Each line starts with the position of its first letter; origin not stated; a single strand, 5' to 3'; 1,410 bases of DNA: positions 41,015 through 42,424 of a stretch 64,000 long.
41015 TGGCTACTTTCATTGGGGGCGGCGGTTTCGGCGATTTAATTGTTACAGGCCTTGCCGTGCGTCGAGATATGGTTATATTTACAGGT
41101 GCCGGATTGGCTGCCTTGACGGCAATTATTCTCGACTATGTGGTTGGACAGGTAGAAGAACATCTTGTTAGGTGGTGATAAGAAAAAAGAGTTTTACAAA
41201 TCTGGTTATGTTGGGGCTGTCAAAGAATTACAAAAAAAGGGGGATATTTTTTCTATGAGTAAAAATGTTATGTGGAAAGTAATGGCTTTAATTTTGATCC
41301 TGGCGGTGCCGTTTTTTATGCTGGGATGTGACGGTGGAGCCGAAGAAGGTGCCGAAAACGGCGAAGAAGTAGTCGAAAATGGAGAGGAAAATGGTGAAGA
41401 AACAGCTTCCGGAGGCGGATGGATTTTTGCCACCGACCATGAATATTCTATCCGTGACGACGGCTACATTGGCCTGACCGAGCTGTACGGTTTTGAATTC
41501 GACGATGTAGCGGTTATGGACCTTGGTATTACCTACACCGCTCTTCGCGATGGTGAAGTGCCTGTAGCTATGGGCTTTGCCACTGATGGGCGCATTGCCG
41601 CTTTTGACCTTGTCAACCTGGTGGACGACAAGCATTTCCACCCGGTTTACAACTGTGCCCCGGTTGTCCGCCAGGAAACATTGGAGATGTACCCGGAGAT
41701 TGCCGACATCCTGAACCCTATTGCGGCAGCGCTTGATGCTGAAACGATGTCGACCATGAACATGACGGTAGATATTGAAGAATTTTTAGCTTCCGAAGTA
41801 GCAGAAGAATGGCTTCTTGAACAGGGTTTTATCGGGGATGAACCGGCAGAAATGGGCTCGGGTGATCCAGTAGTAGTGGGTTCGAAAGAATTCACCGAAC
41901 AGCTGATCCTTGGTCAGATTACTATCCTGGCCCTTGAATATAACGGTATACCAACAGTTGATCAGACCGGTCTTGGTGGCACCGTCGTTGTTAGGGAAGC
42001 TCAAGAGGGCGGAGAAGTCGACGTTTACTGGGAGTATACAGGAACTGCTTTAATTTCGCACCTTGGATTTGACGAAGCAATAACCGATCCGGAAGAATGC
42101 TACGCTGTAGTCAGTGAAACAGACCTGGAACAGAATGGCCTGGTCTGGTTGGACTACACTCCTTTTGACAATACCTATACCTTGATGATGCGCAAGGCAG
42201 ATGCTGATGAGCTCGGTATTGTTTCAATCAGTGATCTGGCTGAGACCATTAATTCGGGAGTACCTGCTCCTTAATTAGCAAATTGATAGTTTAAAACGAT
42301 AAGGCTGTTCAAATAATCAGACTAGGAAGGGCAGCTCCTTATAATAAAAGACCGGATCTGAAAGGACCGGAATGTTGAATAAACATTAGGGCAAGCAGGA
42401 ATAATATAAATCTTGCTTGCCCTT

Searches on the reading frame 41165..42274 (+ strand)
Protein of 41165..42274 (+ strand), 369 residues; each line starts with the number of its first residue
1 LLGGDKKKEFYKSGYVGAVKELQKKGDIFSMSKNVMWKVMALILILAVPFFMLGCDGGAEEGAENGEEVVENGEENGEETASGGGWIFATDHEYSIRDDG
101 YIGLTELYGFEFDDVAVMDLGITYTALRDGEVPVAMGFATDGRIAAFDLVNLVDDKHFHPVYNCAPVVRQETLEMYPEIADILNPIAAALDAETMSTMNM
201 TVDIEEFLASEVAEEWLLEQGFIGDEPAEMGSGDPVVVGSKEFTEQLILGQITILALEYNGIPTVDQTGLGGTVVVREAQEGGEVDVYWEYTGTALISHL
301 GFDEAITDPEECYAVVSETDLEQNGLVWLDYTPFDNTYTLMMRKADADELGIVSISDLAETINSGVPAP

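Call 33: search_protein_families(library=pfam, max_evalue=0.000001, proteins=[window:41165-42274:+])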
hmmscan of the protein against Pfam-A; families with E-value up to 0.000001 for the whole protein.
window:41165-42274:+ (369 aa): 1 family
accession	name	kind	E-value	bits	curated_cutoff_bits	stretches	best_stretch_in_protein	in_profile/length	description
PF04069.17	OpuAC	-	3.1e-53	181.4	21.2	2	89-217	118-255/257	Substrate binding domain of ABC-type glycine betaine transport system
